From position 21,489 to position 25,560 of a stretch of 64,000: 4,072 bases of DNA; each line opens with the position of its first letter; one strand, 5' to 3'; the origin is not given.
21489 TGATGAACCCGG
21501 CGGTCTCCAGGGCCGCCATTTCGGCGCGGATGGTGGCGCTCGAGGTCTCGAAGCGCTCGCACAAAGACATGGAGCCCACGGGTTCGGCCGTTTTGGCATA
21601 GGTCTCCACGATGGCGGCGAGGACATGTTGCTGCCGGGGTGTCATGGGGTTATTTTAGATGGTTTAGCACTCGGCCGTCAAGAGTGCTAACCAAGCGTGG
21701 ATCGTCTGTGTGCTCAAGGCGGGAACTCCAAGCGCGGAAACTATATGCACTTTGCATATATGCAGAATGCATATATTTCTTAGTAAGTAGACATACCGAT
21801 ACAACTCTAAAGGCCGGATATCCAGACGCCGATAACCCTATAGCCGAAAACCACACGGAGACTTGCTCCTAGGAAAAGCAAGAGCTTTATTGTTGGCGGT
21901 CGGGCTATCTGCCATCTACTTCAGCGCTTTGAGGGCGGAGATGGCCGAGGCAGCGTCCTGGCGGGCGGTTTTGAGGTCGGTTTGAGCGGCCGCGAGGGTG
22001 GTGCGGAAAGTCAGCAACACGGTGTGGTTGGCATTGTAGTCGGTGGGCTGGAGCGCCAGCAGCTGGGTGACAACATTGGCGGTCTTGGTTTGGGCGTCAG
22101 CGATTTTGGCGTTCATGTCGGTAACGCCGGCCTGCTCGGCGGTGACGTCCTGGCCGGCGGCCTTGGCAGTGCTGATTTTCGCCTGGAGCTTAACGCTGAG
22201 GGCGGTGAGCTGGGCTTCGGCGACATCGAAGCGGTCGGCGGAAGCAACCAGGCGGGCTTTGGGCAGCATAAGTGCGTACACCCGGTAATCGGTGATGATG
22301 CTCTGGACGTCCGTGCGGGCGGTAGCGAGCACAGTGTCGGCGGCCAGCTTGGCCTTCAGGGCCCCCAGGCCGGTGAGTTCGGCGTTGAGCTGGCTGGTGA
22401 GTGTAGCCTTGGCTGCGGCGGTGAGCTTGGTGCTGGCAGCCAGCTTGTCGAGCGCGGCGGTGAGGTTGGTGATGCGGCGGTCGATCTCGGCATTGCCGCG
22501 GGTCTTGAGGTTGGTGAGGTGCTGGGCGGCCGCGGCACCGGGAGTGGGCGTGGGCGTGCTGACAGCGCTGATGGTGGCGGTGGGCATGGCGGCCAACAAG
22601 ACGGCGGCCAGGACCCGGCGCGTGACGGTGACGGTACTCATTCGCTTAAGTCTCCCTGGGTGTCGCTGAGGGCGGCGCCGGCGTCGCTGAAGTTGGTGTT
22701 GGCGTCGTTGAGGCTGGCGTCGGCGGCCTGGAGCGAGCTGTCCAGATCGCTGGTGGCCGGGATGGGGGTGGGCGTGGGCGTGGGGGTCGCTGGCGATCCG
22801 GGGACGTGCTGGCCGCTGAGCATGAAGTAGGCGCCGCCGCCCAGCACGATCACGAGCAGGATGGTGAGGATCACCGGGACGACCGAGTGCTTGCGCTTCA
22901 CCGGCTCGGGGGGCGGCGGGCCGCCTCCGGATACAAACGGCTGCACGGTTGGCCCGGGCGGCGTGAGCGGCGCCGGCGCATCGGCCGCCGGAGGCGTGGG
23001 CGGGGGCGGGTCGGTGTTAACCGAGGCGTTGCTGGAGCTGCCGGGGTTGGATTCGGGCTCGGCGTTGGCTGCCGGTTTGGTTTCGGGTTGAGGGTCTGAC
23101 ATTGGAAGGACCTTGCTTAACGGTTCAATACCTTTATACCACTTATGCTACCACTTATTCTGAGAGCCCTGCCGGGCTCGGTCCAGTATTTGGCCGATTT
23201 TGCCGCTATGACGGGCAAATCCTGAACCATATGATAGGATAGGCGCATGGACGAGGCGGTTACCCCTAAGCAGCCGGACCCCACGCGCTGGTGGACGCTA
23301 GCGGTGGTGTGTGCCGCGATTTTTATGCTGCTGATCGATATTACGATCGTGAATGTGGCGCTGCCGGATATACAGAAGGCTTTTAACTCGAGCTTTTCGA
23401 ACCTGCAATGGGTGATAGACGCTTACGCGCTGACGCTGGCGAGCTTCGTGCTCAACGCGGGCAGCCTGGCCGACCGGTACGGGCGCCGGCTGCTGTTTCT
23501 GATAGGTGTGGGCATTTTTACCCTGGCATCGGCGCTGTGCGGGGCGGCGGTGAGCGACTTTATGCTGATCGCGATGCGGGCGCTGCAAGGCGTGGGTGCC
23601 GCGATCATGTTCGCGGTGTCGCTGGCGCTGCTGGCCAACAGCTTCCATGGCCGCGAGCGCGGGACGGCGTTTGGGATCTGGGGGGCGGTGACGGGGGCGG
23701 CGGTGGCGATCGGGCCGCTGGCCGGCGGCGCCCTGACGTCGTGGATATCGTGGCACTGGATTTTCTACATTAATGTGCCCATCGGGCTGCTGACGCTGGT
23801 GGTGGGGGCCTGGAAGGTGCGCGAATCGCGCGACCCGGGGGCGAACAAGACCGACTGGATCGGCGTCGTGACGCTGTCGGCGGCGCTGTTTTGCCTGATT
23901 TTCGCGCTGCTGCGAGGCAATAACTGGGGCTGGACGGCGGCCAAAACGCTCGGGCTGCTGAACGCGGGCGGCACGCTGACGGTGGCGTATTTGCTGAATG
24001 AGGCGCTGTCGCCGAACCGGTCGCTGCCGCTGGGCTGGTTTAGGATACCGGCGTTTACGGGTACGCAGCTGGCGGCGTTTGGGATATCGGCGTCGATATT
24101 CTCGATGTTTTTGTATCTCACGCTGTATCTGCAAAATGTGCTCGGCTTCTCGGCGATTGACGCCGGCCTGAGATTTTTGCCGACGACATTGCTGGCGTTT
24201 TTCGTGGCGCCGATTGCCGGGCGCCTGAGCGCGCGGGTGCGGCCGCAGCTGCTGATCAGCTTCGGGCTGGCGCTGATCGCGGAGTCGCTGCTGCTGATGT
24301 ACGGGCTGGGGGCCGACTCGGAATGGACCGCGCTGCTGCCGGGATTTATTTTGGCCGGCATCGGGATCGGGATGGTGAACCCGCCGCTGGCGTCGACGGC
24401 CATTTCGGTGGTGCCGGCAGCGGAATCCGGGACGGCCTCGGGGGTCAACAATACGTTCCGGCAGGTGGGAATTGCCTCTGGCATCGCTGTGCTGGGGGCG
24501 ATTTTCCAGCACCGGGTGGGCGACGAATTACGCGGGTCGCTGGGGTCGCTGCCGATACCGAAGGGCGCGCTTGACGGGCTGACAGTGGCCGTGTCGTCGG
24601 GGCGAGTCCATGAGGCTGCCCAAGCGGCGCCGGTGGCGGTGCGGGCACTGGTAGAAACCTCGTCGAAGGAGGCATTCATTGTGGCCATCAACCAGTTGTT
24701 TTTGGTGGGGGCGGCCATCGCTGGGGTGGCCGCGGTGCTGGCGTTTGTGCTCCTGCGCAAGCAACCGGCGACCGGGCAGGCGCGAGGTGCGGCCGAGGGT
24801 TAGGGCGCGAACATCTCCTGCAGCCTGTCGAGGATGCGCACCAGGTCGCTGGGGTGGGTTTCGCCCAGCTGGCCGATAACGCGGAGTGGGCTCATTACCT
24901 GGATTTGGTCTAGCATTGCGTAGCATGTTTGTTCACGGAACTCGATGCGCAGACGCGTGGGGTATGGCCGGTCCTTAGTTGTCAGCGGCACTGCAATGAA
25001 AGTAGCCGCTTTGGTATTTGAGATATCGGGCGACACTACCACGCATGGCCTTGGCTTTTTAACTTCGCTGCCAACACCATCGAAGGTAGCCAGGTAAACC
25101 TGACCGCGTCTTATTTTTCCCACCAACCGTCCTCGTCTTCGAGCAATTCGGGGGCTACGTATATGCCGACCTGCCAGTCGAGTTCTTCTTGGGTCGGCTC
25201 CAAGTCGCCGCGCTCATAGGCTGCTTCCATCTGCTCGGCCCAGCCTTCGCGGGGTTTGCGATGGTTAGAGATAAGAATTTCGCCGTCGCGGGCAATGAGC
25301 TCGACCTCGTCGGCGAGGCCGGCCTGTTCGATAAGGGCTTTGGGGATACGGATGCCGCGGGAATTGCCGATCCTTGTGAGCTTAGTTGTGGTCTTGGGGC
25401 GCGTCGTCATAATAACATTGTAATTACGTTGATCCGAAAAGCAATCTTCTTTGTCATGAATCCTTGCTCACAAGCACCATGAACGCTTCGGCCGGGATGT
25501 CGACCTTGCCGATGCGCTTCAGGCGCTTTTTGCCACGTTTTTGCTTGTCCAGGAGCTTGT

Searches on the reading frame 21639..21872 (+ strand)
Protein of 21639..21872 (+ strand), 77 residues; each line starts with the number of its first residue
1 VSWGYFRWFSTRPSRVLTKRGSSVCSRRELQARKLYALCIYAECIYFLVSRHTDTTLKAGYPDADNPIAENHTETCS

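Call 89: search_protein_families(library=pfam, alignment_id=A6, max_evalue=0.00001)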
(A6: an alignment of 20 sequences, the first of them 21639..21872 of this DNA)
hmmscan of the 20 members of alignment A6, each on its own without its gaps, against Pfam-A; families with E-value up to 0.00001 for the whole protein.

A. member 1, window:21639-21872:+ (77 aa): 0 families

B. families by the number of members that match (of 20 scanned): 31 families (the first 25 are shown)
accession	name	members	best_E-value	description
PF03023.19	MurJ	1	3.1e-77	Lipid II flippase MurJ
PF01434.24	Peptidase_M41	1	3.1e-62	Peptidase family M41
PF07690.21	MFS_1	1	3.2e-62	Major Facilitator Superfamily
PF00009.33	GTP_EFTU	1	5.1e-56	Elongation factor Tu GTP binding domain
PF00004.35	AAA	1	5.2e-47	ATPase family associated with various cellular activities (AAA)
PF07478.18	Dala_Dala_lig_C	1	2.1e-44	D-ala D-ala ligase C-terminus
PF06421.17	LepA_C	1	3.9e-44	GTP-binding protein LepA C-terminus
PF02518.31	HATPase_c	1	2.7e-28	Histidine kinase-, DNA gyrase B-, and HSP90-like ATPase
PF01820.27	Dala_Dala_lig_N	1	8.8e-28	D-ala D-ala ligase N-terminus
PF00561.26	Abhydrolase_1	1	1.5e-27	alpha/beta hydrolase fold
PF12697.13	Abhydrolase_6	1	1.1e-25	Alpha/beta hydrolase family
PF02452.23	PemK_toxin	1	1.1e-21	PemK-like, MazF-like toxin of type II toxin-antitoxin system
PF08245.18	Mur_ligase_M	1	6.6e-21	Mur ligase middle domain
PF12146.15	Hydrolase_4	1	8.6e-19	Serine aminopeptidase, S33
PF00679.30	EFG_C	1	3.5e-17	Elongation factor G C-terminus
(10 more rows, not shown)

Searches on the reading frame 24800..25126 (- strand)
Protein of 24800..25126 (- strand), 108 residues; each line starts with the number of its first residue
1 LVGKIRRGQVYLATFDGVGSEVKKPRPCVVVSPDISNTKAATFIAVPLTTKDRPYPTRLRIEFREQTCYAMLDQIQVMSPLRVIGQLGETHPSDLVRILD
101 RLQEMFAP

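Call 91: search_protein_families(library=pfam, proteins=[window:24800-25126:-], max_evalue=0.001)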
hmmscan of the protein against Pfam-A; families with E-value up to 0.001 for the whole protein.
window:24800-25126:- (108 aa): 1 family
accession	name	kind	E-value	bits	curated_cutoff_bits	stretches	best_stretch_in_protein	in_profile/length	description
PF02452.23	PemK_toxin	-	1.1e-21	77.5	23.1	1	6-106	1-109/109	PemK-like, MazF-like toxin of type II toxin-antitoxin system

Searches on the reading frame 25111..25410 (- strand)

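Call 91: search_protein_families(library=pfam, proteins=[window:25111-25410:-], max_evalue=0.001)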
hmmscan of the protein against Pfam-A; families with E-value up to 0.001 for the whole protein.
window:25111-25410:- (99 aa): 1 family
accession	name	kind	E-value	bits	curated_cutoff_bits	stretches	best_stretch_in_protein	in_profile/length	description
PF04014.23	MazE_antitoxin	-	3.3e-08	33.8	24.7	1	12-53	2-46/48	Antidote-toxin recognition MazE, bacterial antitoxin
